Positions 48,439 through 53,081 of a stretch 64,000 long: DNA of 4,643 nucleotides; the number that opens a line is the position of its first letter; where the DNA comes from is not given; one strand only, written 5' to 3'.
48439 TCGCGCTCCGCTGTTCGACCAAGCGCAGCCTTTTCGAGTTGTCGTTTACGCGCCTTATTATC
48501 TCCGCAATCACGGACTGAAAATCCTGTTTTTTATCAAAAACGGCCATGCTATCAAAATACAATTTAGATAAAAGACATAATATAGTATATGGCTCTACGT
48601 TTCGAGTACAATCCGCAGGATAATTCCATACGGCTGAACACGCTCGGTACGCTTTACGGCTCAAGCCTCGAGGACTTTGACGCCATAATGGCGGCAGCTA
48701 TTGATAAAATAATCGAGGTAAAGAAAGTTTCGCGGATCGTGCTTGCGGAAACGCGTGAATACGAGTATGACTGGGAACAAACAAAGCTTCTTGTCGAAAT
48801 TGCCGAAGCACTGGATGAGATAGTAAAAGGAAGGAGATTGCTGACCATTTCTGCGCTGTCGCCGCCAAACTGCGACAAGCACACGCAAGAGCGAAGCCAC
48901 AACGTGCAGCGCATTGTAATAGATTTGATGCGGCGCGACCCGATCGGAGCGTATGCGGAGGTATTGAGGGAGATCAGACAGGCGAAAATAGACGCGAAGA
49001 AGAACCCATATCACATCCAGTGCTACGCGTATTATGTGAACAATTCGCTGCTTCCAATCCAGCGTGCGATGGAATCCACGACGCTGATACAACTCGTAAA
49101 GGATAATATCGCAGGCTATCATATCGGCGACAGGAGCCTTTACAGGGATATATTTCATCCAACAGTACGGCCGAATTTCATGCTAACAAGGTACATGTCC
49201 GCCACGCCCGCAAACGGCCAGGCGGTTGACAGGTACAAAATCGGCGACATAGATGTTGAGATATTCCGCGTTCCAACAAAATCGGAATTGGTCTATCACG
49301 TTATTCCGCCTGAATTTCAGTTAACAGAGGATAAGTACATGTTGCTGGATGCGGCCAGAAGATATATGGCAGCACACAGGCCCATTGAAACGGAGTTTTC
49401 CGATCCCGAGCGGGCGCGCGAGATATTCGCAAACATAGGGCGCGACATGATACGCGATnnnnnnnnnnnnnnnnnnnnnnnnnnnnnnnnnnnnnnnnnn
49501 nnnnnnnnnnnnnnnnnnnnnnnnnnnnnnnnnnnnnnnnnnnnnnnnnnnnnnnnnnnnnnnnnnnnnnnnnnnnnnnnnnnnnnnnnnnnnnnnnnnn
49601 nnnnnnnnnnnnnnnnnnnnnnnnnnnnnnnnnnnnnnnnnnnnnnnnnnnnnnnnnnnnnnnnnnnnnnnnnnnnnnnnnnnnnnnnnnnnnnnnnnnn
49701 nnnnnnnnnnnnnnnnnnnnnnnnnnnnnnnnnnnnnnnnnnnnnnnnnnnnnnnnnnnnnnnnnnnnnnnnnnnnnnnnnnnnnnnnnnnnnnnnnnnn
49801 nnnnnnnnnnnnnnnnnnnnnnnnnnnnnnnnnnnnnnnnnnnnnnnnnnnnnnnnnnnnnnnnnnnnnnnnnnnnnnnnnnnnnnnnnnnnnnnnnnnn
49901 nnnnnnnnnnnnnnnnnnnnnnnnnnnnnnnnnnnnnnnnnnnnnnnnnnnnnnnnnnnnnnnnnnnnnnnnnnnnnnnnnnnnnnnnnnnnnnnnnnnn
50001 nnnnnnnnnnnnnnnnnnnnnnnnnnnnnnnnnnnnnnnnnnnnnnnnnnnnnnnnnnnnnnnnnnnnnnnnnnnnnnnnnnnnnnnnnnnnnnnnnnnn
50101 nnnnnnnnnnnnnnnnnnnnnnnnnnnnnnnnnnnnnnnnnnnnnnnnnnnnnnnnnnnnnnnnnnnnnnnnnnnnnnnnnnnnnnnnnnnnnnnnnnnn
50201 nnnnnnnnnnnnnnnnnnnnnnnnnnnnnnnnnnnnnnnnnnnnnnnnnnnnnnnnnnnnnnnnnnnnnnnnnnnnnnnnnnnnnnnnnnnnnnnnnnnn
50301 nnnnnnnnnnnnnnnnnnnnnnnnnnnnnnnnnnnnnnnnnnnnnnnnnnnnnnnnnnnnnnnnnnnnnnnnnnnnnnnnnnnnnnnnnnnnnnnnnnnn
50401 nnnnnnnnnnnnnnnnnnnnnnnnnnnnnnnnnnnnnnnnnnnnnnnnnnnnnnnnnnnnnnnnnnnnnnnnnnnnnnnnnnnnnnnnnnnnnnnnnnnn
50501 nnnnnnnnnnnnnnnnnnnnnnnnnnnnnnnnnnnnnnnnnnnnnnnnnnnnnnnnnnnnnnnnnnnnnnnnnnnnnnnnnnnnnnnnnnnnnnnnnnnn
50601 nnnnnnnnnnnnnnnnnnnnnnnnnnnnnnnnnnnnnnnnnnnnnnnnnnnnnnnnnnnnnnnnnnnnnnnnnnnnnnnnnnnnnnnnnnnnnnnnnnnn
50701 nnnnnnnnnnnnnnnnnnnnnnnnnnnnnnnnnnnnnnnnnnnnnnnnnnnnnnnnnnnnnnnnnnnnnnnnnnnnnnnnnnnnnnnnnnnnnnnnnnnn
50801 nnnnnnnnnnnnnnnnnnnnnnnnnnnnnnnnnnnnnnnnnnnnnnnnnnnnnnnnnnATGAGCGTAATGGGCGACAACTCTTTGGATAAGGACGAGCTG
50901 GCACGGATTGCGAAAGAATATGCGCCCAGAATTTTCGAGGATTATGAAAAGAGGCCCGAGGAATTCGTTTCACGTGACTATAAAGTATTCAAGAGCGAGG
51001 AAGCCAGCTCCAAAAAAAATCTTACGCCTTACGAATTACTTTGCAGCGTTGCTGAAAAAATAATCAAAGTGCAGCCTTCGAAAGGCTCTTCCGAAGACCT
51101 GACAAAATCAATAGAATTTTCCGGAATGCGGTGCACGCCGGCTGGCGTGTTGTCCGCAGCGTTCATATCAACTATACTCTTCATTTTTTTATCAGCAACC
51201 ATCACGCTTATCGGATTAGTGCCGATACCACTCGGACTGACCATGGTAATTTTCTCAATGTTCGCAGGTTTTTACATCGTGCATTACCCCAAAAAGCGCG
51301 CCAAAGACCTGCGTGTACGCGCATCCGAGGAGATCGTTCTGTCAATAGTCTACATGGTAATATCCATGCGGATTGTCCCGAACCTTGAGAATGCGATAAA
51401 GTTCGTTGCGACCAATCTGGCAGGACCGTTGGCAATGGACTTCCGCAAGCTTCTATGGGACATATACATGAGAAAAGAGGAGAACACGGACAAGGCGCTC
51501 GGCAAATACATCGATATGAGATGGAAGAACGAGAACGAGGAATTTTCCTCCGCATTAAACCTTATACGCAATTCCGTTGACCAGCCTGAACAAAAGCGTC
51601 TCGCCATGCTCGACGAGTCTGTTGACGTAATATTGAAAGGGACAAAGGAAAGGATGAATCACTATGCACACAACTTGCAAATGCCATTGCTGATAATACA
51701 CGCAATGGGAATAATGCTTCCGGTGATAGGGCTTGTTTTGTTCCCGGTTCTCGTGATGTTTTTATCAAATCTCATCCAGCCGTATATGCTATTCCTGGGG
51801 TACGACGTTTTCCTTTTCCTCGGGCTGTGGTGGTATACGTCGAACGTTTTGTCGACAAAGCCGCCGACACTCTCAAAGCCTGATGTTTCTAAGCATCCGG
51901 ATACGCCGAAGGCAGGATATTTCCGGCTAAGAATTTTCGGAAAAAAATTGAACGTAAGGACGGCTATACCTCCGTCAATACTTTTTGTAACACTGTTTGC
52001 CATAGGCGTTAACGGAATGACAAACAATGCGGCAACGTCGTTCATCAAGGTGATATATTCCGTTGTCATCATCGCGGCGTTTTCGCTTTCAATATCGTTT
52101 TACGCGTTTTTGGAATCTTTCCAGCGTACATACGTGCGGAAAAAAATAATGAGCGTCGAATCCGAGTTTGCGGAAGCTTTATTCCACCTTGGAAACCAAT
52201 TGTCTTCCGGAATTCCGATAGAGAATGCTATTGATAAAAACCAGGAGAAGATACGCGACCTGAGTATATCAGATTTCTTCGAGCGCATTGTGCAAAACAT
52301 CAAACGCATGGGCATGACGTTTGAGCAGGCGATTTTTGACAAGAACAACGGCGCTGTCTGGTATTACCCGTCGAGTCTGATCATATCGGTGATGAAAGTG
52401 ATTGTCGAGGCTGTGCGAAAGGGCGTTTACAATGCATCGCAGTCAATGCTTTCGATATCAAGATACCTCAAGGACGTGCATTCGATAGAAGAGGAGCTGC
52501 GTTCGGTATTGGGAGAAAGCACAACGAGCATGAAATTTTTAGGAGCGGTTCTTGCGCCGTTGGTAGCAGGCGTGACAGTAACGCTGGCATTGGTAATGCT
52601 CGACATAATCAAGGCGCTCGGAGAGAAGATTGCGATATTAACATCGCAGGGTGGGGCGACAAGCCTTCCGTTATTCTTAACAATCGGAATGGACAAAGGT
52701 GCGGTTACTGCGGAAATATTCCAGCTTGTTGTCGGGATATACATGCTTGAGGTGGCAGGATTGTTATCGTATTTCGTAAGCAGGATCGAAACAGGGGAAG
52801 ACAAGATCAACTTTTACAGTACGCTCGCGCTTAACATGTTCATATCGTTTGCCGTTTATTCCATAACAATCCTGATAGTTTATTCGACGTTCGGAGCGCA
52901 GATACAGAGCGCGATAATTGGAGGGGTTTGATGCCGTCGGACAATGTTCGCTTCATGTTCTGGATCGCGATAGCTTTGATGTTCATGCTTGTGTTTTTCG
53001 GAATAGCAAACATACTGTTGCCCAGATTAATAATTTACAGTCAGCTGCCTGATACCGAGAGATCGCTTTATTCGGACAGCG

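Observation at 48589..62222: Fourteen-kb type IV pilus-like locus with at least 9 class III signal-peptide-like proteins, unusually Cys-rich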

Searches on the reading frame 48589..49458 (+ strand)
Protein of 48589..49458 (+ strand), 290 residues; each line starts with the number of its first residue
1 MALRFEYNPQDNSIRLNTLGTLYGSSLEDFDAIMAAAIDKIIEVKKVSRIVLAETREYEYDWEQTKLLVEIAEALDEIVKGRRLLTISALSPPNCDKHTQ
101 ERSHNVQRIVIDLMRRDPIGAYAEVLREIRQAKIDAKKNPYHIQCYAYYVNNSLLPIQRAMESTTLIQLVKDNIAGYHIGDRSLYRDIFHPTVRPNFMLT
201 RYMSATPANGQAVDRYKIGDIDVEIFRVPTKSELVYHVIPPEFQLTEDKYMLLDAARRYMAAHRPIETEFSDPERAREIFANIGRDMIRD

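Call 62: search_protein_representatives(protein=window:48589-49458:+)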
Query: 290 residues. Proteins with E-value up to 0.001 (for the whole library): 290; up to 1e-10: 172; up to 1e-30: 53. The best 150 are listed.
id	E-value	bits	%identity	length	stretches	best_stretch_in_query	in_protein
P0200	1.7e-85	303.1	49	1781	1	5-290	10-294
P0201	5.8e-79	281.7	47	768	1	4-290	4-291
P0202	1.3e-77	277.3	46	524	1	5-290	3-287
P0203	8.8e-75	268.0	48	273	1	3-275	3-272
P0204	1.4e-69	250.9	49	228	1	23-246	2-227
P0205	3.9e-67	242.9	44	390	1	10-288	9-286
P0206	6.6e-66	238.9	47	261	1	4-238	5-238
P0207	2.0e-65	237.3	42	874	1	12-289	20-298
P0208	4.0e-57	210.1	40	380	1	26-289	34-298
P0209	2.9e-56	207.3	39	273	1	5-251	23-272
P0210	1.8e-55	204.7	38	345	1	11-289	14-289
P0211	5.1e-53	196.7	37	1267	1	12-289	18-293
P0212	4.3e-52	193.6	37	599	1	23-289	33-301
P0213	7.0e-52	192.9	39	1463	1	20-289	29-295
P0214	2.4e-51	191.2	38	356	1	14-290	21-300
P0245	1.2e-34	136.4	33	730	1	27-288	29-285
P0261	4.9e-27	111.4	30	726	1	7-287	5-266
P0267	7.0e-26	107.7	30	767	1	22-287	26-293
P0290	3.4e-21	92.3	24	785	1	14-284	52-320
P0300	3.9e-20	88.8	26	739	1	20-288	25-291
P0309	1.3e-18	83.8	30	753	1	34-283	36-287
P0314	5.6e-18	81.7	27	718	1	24-286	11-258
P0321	5.0e-17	78.6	24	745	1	6-285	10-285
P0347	8.7e-14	68.0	27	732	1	14-282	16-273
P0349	2.2e-13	66.7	25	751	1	44-290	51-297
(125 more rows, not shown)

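Call 64: list_cluster_members(proteins=[P0290, P0321, P0349, P0300, P0314, P0261, P0267, P0309, P0347, P0245])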
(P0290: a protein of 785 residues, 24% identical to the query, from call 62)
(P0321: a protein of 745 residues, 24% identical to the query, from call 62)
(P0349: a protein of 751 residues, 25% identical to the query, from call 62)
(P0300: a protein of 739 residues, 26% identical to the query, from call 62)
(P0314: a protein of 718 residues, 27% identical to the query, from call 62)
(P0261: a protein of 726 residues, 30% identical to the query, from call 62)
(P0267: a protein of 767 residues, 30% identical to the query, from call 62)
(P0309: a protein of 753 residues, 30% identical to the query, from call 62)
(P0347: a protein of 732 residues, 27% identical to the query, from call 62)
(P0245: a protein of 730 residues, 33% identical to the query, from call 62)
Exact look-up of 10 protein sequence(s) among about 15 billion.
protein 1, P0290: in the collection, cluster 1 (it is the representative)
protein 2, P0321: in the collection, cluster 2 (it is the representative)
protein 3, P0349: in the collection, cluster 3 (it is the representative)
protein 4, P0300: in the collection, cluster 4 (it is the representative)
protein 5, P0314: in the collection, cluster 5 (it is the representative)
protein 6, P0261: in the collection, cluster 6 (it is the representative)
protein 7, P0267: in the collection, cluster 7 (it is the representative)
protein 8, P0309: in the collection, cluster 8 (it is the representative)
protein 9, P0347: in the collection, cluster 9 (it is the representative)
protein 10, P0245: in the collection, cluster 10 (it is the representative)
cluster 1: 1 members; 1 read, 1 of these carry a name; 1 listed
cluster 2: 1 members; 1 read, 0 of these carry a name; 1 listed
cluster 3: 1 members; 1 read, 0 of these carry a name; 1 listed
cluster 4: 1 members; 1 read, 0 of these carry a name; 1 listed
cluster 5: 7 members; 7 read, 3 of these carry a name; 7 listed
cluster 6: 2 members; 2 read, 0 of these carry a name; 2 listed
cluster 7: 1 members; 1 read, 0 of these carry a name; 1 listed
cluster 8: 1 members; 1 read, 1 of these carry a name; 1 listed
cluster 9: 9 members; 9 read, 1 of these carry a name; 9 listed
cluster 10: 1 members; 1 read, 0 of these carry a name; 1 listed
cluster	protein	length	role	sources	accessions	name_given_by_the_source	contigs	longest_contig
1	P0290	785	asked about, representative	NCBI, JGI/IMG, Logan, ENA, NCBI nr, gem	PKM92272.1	MAG: hypothetical protein CVU81_01375 [Euryarchaeota archaeon HGW-Euryarchaeota-1]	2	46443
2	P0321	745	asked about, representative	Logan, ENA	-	-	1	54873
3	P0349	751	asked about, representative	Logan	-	-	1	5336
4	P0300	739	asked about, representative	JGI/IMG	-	-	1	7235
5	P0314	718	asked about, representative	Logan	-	-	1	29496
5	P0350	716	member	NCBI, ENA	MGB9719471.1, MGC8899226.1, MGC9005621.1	MAG: ATPase, T2SS/T4P/T4SS family [Candidatus Anstonellales archaeon]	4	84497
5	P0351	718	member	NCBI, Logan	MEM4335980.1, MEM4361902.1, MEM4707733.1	MAG: type II/IV secretion system ATPase subunit [Candidatus Anstonellales archaeon]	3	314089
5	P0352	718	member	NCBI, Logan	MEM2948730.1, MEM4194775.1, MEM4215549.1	MAG: type II/IV secretion system ATPase subunit [Candidatus Anstonellales archaeon]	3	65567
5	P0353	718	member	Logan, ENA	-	-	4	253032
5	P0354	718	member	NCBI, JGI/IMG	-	-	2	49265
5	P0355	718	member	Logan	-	-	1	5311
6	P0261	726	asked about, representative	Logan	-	-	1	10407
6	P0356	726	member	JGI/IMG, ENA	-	-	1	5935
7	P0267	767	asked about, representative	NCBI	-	-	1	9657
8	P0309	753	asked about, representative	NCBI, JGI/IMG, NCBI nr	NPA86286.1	MAG: type II/IV secretion system ATPase subunit [bacterium] | type II/IV secretion system ATPase subunit [bacterium]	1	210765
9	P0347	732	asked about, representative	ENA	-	-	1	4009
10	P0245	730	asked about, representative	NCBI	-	-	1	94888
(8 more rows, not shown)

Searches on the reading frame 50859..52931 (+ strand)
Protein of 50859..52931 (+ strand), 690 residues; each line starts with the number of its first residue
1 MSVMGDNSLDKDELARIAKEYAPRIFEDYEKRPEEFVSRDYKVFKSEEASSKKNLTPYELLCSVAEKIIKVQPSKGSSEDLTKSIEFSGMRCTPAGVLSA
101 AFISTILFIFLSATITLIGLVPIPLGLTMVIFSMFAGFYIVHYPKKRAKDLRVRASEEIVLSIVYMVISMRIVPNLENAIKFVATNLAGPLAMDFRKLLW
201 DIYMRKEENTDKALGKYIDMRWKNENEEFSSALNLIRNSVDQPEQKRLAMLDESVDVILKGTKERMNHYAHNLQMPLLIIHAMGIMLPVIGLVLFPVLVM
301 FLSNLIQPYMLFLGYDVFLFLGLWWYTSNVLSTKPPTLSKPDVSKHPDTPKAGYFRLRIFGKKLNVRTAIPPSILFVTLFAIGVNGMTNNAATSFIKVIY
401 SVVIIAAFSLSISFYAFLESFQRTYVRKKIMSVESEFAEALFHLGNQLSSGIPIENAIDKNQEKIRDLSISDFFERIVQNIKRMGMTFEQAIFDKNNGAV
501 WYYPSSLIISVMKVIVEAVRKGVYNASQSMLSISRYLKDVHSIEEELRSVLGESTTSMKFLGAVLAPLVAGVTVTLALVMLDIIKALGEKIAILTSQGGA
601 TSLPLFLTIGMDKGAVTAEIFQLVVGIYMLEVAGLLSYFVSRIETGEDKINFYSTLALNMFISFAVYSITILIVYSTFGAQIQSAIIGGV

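Call 3: search_protein_families(library=pfam, proteins=[window:50859-52931:+], max_evalue=0.1)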
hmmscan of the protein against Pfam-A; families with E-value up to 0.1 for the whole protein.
window:50859-52931:+ (690 aa): 1 family
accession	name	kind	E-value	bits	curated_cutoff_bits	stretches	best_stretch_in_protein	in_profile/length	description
PF00482.28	T2SSF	-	0.018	15.4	25.2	1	443-571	4-122/125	Type II secretion system (T2SS), protein F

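Call 16: search_protein_families(library=ncbifam, proteins=[window:50859-52931:+], max_evalue=0.1)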
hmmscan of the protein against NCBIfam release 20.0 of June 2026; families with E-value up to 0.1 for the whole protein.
window:50859-52931:+ (690 aa): 2 families
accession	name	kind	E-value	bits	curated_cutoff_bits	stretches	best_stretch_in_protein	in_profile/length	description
NF041952.1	super_attC_Vc_1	domain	0.045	13.2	24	0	85-94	7-16/21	superintegron attC repeat spurious translation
TIGR03031.1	cas_csx12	equivalog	0.081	11.2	399.4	0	197-265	453-518/802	type II-B CRISPR-associated RNA-guided endonuclease Cas9/Csx12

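Call 68: search_protein_families(library=pfam, alignment_id=A5, max_evalue=0.05)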
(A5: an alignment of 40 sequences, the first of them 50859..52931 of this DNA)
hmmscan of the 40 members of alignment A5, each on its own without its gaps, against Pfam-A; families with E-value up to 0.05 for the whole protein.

A. member 1, window:50859-52931:+ (690 aa): 1 family
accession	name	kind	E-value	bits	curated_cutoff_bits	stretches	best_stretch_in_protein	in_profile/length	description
PF00482.28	T2SSF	-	0.018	15.4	25.2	1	443-571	4-122/125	Type II secretion system (T2SS), protein F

B. families by the number of members that match (of 40 scanned): 13 families
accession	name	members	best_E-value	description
PF00482.28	T2SSF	22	6.3e-05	Type II secretion system (T2SS), protein F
PF20990.2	DUF2207_C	3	0.017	Predicted membrane protein (DUF2207) C-terminal domain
PF20237.3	DUF6594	1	0.00018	Family of unknown function (DUF6594)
PF09548.15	Spore_III_AB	1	0.0034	Stage III sporulation protein AB (spore_III_AB)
PF16987.10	KIX_2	1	0.0061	KIX domain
PF15232.11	DUF4585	1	0.019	Domain of unknown function (DUF4585)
PF17910.6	FeoB_Cyto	1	0.019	FeoB cytosolic helical domain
PF02941.21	FeThRed_A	1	0.026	Ferredoxin thioredoxin reductase variable alpha chain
PF01931.24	NTPase_I-T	1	0.028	Protein of unknown function DUF84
PF19174.5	DUF5856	1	0.032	Family of unknown function (DUF5856)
PF06723.19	MreB_Mbl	1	0.034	MreB/Mbl protein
PF12725.13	DUF3810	1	0.039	Protein of unknown function (DUF3810)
PF00512.31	HisKA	1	0.047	His Kinase A (phospho-acceptor) domain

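Call 70: search_solved_structures(query=A5, max_evalue=1)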
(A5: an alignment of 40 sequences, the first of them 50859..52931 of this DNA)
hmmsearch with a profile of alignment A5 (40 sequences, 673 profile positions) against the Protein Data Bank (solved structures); distinct sequences matched with E-value up to 1: 1.
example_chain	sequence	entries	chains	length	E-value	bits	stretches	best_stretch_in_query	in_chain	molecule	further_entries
7x9c_R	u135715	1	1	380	0.067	14.7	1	323-423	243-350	Neuropeptide Y receptor type 4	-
